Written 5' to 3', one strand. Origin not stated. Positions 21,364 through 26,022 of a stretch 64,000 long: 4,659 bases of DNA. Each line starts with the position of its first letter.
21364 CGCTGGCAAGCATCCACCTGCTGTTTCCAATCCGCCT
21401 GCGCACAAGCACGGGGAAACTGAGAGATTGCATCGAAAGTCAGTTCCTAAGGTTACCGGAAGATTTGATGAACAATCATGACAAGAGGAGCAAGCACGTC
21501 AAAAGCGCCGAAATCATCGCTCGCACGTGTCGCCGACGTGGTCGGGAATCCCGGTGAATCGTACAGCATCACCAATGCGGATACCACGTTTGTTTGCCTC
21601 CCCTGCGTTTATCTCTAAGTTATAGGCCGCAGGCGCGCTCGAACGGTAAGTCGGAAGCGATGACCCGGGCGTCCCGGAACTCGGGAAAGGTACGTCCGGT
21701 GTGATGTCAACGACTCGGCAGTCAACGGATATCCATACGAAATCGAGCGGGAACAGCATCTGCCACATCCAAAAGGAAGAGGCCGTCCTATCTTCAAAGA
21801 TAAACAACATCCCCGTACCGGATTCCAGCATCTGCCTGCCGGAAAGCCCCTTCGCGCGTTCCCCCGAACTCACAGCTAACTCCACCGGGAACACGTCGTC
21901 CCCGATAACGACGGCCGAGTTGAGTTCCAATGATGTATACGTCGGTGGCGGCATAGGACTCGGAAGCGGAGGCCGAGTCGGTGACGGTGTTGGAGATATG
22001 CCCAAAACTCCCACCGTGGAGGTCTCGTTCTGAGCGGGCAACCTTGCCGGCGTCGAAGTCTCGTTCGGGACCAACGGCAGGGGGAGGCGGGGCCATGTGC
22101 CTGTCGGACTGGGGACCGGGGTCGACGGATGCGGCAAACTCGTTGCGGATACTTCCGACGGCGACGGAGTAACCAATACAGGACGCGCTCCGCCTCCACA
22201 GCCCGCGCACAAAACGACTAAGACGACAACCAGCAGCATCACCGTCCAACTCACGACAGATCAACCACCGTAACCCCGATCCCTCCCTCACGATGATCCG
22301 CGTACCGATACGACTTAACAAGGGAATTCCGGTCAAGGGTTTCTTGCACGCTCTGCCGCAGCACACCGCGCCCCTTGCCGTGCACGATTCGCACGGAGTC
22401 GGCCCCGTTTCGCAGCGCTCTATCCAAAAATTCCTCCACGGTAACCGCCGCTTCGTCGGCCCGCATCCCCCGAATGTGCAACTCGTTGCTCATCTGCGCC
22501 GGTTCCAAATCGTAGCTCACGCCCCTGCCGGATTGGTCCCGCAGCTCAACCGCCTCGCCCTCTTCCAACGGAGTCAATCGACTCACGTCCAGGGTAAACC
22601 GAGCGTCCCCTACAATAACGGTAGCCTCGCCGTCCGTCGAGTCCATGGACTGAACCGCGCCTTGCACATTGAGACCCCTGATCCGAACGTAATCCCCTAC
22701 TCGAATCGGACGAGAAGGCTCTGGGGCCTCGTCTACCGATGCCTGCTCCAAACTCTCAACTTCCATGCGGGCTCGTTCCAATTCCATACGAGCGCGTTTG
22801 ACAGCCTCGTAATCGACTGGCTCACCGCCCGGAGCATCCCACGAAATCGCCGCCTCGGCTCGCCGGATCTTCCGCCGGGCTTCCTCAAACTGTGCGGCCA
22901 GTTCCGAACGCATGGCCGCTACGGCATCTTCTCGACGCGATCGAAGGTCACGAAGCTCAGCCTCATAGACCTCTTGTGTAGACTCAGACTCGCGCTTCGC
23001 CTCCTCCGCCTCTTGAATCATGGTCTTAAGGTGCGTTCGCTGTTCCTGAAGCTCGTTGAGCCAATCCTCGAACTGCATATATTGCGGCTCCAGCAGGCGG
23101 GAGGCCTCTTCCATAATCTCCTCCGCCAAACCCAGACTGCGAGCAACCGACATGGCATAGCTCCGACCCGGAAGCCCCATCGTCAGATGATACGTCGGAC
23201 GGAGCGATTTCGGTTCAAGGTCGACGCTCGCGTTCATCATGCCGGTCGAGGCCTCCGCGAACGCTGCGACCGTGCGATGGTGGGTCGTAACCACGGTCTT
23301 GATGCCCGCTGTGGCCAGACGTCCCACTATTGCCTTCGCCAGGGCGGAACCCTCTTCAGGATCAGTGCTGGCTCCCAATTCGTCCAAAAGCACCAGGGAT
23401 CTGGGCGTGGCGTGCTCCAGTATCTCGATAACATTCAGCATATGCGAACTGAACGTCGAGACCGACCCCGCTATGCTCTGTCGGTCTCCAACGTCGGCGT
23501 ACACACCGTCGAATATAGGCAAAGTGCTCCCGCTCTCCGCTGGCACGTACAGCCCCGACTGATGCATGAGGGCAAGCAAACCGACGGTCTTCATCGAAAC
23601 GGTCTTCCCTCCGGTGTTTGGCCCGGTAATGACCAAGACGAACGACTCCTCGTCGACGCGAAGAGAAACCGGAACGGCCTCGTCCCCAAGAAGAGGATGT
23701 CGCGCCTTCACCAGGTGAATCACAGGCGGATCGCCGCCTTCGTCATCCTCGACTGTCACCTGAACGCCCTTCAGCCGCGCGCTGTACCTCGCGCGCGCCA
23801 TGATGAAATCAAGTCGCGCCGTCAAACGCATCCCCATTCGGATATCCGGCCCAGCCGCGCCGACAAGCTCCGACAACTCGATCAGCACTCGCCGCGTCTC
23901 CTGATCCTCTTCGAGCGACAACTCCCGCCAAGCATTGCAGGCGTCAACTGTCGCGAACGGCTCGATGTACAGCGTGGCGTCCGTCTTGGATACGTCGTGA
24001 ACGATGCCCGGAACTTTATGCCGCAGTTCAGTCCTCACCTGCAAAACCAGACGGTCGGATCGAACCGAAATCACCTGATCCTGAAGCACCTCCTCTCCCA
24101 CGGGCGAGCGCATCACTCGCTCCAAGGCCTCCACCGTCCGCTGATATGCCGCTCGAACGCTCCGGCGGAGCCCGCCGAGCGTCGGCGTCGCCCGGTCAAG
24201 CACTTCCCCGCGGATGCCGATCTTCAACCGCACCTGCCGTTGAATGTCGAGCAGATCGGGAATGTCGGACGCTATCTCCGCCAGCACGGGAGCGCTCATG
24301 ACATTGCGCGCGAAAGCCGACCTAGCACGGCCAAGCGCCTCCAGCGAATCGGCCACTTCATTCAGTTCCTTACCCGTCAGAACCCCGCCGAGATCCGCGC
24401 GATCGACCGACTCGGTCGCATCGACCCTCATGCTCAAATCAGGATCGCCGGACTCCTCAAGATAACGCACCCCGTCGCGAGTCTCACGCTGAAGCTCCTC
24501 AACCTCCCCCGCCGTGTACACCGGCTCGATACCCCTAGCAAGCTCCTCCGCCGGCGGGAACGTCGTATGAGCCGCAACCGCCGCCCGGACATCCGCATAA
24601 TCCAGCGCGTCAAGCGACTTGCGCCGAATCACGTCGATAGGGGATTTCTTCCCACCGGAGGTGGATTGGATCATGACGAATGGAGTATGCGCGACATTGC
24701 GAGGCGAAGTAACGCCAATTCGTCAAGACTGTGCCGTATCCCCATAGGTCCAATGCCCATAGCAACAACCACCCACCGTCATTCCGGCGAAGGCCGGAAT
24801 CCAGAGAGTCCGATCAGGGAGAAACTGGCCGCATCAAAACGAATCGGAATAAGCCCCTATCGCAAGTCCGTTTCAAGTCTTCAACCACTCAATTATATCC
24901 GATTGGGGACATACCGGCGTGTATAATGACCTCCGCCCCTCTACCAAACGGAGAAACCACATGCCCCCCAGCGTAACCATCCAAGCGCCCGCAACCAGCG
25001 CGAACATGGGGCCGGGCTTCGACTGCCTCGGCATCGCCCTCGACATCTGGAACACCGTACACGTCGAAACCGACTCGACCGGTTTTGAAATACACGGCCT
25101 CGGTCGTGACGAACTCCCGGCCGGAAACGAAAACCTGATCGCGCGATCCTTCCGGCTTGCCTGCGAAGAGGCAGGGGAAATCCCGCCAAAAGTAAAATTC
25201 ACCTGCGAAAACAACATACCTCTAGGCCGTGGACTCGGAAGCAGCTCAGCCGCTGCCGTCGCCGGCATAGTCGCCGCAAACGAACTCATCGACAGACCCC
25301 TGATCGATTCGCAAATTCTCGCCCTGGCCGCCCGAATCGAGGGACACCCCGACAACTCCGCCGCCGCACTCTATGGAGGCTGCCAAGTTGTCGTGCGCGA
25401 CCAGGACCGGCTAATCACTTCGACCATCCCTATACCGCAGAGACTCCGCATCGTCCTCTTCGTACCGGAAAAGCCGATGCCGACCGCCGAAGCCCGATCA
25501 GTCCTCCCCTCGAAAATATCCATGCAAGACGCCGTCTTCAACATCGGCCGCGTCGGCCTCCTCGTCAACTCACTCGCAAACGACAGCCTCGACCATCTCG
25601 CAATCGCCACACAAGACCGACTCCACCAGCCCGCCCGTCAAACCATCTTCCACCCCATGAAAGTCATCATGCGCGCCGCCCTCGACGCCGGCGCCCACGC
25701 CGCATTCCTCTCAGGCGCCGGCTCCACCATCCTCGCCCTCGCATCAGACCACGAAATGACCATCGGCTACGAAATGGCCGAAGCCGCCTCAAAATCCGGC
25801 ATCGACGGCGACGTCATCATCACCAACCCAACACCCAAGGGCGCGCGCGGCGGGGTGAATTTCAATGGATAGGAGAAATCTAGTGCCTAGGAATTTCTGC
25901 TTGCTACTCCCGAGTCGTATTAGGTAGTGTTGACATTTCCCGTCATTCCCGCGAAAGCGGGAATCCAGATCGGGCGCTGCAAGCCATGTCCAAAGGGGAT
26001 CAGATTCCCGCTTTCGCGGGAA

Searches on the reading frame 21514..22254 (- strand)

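Call 82: search_protein_families(library=pfam, proteins=[window:21514-22254:-], max_evalue=0.01)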
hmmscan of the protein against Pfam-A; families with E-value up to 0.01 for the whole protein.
window:21514-22254:- (246 aa): 1 family
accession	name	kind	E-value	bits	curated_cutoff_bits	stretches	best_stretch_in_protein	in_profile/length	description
PF02643.20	DUF192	-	2.3e-24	85.8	27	1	123-233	2-96/96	Uncharacterized ACR, COG1430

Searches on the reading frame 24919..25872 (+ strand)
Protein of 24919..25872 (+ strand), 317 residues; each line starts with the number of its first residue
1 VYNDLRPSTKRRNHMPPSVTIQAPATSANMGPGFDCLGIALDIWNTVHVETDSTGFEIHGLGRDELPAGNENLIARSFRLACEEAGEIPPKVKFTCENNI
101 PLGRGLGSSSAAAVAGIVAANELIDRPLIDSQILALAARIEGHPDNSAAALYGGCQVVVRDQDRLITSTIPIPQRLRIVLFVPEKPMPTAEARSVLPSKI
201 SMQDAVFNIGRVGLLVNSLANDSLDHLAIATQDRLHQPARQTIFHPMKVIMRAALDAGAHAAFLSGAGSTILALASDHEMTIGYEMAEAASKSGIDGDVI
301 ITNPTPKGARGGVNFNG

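Call 17: find_related_loci(query=window:24919-25872:+, collection=genome_contigs, flank=10000)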
Query window:24919-25872:+ (317 aa) in genome_contigs; peptide patterns used: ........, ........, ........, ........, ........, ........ (x = any residue, [..] = any of these).
600 stretches matched a pattern (row limit reached: there are more); 587 encode a relative of the query (tblastn E <= 1e-3); the best 80 are kept; 80 distinct loci.
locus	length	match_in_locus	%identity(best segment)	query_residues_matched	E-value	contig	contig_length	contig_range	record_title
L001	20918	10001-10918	80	1-305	3e-157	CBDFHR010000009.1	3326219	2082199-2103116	MAG: Dehalococcoidia bacterium isolate d69144cb-8fdf-44db-909b-5cac20385fca genome assembly, contig: contig_9, whole gen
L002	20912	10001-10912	81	7-310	3e-156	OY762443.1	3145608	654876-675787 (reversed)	MAG: Dehalococcoidia bacterium isolate e17dd254-e2e4-46ca-aa76-34ed56c1cae1 genome assembly, chromosome: 1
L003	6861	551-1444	80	8-305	6e-152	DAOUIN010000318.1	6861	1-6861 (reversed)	MAG TPA_asm: Dehalococcoidia bacterium isolate S25_171 k133_60422, whole genome shotgun sequence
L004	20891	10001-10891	80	9-305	7e-152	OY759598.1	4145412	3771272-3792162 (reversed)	MAG: Dehalococcoidia bacterium isolate 9e3974e8-1b76-4a2a-ace1-a6b9f67a3735 genome assembly, chromosome: 1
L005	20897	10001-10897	80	12-310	9e-152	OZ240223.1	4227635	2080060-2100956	MAG: Dehalococcoidia bacterium isolate f6a585c4-e35e-4cc9-a722-66a179f45198 genome assembly, chromosome: 1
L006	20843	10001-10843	73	13-293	2e-130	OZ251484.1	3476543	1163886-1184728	MAG: Dehalococcoidia bacterium isolate ef173376-b59c-4e26-81a4-37713676cc5d genome assembly, chromosome: 1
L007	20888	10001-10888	60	14-309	7e-116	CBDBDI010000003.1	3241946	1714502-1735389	MAG: Dehalococcoidia bacterium isolate 8667ca63-c4f2-445c-998c-9896a5069bfa genome assembly, contig: contig_3, whole gen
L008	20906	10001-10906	60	8-309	4e-116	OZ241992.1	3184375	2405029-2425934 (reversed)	MAG: Dehalococcoidia bacterium isolate ad06a298-89b6-49a3-928e-ce4bba0dcfa3 genome assembly, chromosome: 1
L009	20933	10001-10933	59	6-309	1e-115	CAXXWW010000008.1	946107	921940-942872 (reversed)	MAG: Dehalococcoidia bacterium isolate 6f417b46-71ab-4e31-a275-6032fe6bf018 genome assembly, contig: contig_8, whole gen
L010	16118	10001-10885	60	15-309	4e-115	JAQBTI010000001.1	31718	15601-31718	MAG: Chloroflexota bacterium isolate casp150-mb.113 NODE_3777_length_31718_cov_0.068946, whole genome shotgun sequence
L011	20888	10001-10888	60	14-309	1e-114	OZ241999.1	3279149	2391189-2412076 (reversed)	MAG: Dehalococcoidia bacterium isolate a94145c4-23f5-4c8d-977e-23e11a5cf2dd genome assembly, chromosome: 1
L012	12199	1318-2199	57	19-312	8e-111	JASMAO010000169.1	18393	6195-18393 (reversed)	MAG: SAR202 cluster bacterium isolate ETNP2_MAG_97 c_000001746104, whole genome shotgun sequence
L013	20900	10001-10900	57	10-309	6e-109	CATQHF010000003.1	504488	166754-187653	MAG: uncultured Dehalococcoidia bacterium isolate d4f5feb4-fdfc-4e97-8847-3d8bbc0da2e6 genome assembly, contig: contig_3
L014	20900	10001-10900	57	10-309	8e-108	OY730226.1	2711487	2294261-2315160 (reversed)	MAG: Dehalococcoidia bacterium isolate c007961a-0c0c-4106-a690-a869d044ef0b genome assembly, chromosome: 1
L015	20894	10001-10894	54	15-309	5e-105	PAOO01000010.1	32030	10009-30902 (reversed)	MAG: Chloroflexota bacterium isolate SAT213 108737, whole genome shotgun sequence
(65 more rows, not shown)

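Call 77: search_protein_families(library=pfam, proteins=[L003:1721-3364:+, L003:3410-4573:+, L003:4616-5077:+, L001:11285-12718:+, L001:13766-14575:-, L001:14572-15705:-, L002:11016-12425:-, L002:12880-14250:+, L004:11045-12568:-, L005:12112-14976:+], max_evalue=0.001)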
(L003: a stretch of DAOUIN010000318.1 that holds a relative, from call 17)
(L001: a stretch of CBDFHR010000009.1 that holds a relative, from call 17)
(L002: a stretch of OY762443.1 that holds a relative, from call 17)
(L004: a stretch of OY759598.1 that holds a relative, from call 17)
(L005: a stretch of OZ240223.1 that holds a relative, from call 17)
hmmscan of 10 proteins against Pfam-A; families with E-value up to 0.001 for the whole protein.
L003:1721-3364:+ (548 aa): 2 families
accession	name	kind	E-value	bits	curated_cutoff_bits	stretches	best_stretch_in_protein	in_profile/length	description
PF14072.11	DndB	-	1.9e-38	132.8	29.1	1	180-414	2-217/338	DNA-sulfur modification-associated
PF18731.6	HEPN_Swt1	-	4.6e-09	37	27.5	1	15-137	2-114/115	Swt1-like HEPN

L003:3410-4573:+ (388 aa): 1 family
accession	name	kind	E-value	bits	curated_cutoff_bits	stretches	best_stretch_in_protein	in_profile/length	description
PF14072.11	DndB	-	1.7e-41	142.8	29.1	1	16-263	1-229/338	DNA-sulfur modification-associated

L003:4616-5077:+ (154 aa): 1 family
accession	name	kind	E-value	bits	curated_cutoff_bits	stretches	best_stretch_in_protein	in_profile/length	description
PF09945.14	DUF2177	-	4.2e-12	46.7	26.9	1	6-139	3-121/124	Predicted membrane protein (DUF2177)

L001:11285-12718:+ (478 aa): 2 families
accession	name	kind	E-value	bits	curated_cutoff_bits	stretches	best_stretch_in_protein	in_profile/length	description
PF03050.20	DDE_Tnp_IS66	-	1.5e-30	107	23.1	1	164-432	4-283/284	Transposase IS66 family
PF13005.12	zf-IS66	-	0.00013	22.8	27.3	1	97-142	1-46/46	zinc-finger binding domain of transposase IS66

L001:13766-14575:- (269 aa): 3 families
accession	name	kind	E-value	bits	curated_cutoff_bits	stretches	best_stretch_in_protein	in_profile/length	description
PF01935.23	DUF87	-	5.1e-06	27.2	23.2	1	146-209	5-68/220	Helicase HerA, central domain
PF01580.24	FtsK_SpoIIIE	-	0.00033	20.6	24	1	154-185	28-59/221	FtsK/SpoIIIE family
PF10412.15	TrwB_AAD_bind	-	0.001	18.5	20.5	0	153-202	5-52/387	Type IV secretion-system coupling protein DNA-binding domain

L001:14572-15705:- (377 aa): 0 families

L002:11016-12425:- (469 aa): 5 families
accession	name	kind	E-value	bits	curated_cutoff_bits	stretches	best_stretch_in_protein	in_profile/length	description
PF01555.25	N6_N4_Mtase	-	7.7e-44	150.7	26.7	1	43-361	1-219/221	DNA methylase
PF01844.29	HNH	-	2e-15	57.1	21.4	1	411-456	1-47/47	HNH endonuclease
PF14279.12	HNH_5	-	2.6e-14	53.3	27.5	1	411-463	1-53/56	HNH endonuclease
PF13395.12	HNH_4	-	1.8e-05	25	22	1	421-456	16-51/54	HNH endonuclease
PF02945.21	Endonuclease_7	-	0.00031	21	23.6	1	398-461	13-72/82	Recombination endonuclease VII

L002:12880-14250:+ (457 aa): 1 family
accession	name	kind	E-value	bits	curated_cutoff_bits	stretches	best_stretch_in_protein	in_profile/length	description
PF04326.19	SLFN_AlbA_2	-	1.8e-13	51.5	25.3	1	27-152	2-116/118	Schlafen, AlbA_2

L004:11045-12568:- (507 aa): 1 family
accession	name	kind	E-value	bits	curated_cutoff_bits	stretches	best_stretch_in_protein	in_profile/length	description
PF13638.12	PIN_4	-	2.2e-11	44.6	21.9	1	13-155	1-126/132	PIN domain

L005:12112-14976:+ (955 aa): 5 families
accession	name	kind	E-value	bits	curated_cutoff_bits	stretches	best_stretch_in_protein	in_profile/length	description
PF00271.37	Helicase_C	-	2.2e-20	73.4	23.5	1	528-637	5-110/110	Helicase conserved C-terminal domain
PF00176.29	SNF2-rel_dom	-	7.6e-20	71.6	24.9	1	168-344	1-183/290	SNF2-related domain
PF04851.21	ResIII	-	2.5e-11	44.2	22.5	1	164-324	3-162/164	Type III restriction enzyme, res subunit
PF00270.35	DEAD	-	1.1e-06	29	26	1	167-325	2-161/167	DEAD/DEAH box helicase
PF13401.12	AAA_22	-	0.00088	20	27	0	189-325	13-125/130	AAA domain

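Call 78: search_protein_families(library=padloc, proteins=[L003:1721-3364:+, L003:3410-4573:+, L001:12922-13872:-, L001:13766-14575:-, L001:14572-15705:-, L002:11016-12425:-, L002:12880-14250:+, L004:11045-12568:-, L005:12112-14976:+, L005:10917-12116:+], max_evalue=0.001)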
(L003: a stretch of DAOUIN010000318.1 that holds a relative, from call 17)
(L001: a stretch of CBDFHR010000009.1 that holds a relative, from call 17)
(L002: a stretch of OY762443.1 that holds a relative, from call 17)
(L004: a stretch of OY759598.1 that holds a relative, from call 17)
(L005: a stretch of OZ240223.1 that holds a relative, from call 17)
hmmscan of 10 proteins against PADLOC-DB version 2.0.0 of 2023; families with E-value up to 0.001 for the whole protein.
L003:1721-3364:+ (548 aa): 2 families
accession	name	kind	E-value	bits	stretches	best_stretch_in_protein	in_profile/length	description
PDLC02658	DndB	-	1.3e-19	68.5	1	178-410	6-227/356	DndB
PDLC02811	DpdB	-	5e-08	30.1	1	178-296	6-132/370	DpdB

L003:3410-4573:+ (388 aa): 2 families
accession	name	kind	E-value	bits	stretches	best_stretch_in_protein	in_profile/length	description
PDLC02658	DndB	-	4.6e-24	83.1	1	11-271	2-248/356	DndB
PDLC02811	DpdB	-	1.8e-06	25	1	12-135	3-132/370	DpdB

L001:12922-13872:- (316 aa): 0 families

L001:13766-14575:- (269 aa): 8 families
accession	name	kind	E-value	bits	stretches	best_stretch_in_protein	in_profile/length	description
PDLC01055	HerA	-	8.4e-11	39.4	1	91-200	88-194/532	Type III coevolved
PDLC04105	HerA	-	4e-07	27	1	126-210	126-212/576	-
PDLC04140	mad8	-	1.8e-05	22.4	1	165-204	27-68/314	mads_8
PDLC04103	HerA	-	5e-05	19.8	1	137-202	145-209/579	-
PDLC02188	HerA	-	0.0001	19.3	1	124-186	105-165/578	-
PDLC04099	HerA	-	0.00013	19.3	1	126-202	132-207/214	-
PDLC04101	HerA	-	0.00019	18.3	1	128-202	133-206/400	-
PDLC02185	HerA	-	0.0002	18.2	1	110-202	111-202/585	-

L001:14572-15705:- (377 aa): 0 families

L002:11016-12425:- (469 aa): 79 families (the best 25 are shown)
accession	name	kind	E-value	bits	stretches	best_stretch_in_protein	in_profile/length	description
PDLC03339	MTase_II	-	2.9e-63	212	3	243-367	153-273/399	Type II methyltransferase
PDLC03354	MTase_II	-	5.3e-60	201.6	1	111-374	127-391/425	Type II methyltransferase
PDLC03300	MTase_II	-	1.2e-46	157.2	2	22-196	10-170/302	Type II methyltransferase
PDLC03638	MTase_III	-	1.5e-37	127.4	1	112-368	430-680/816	Type III methyltransferase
PDLC03371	MTase_II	-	1.9e-37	127.2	1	24-368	11-255/260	Type II methyltransferase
PDLC03636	MTase_III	-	7.2e-37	125.4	2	113-224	96-208/575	Type III methyltransferase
PDLC03299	MTase_II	-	8.1e-35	118.7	3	292-383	184-278/296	Type II methyltransferase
PDLC03644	MTase_III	-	8.9e-35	118.4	1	111-369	107-397/542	Type III methyltransferase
PDLC03633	MTase_III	-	3e-32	110.1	2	25-198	80-237/616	Type III methyltransferase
PDLC03641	MTase_III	-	1.9e-29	100.7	1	26-343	107-430/657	Type III methyltransferase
PDLC03635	MTase_III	-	3e-28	96.9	2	112-220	267-380/708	Type III methyltransferase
PDLC03634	MTase_III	-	1.1e-27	95.2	1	28-339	99-424/621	Type III methyltransferase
PDLC03320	MTase_II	-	4.3e-24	83.2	1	286-370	196-279/289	Type II methyltransferase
PDLC03265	MTase_II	-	7.5e-24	82.8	2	287-368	250-331/333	Type II methyltransferase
PDLC03238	MTase_II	-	7.7e-24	82.5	2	278-366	279-364/428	Type II methyltransferase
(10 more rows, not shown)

L002:12880-14250:+ (457 aa): 0 families

L004:11045-12568:- (507 aa): 0 families

L005:12112-14976:+ (955 aa): 47 families (the best 25 are shown)
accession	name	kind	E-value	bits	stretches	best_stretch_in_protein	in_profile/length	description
PDLC02500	BrxHI|BrxHII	-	1.7e-95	319.4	1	162-827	88-756/933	BrxHI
PDLC02621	DrmD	-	1.4e-89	299.6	1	167-730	124-725/1040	DrmD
PDLC02634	DrmD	-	1.7e-78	262.4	1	142-685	69-632/900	DrmD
PDLC00659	HmaA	-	1.2e-72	243.2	1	156-653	96-627/1176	SNF2 helicase / DEAD-box helicase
PDLC02504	BrxHI|BrxHII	-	1.8e-70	236.1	1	163-674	108-619/971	BrxHII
PDLC02572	DrmA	-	3.2e-69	232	1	168-725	122-717/1043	DrmA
PDLC02620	DrmD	-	7e-64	214.3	1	148-713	83-648/1060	DrmD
PDLC02632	DrmD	-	7.2e-59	197.9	1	168-645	127-634/662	DrmD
PDLC02633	DrmD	-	8.7e-55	184.1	1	167-647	128-640/839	DrmD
PDLC02623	DrmD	-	1.9e-46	156.4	2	419-733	433-708/1040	DrmD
PDLC02619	DrmD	-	4.2e-46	155.5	3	569-650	467-547/872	DrmD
PDLC02840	DpdE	-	5.4e-41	138.8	2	164-341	159-319/1091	DpdE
PDLC02624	DrmD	-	2.1e-39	133.5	1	206-655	6-483/652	DrmD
PDLC02843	DpdE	-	2.3e-36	123.1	2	166-345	160-318/1091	DpdE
PDLC02622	DrmD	-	6.9e-33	112.1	1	168-431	126-404/422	DrmD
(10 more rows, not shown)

L005:10917-12116:+ (400 aa): 0 families
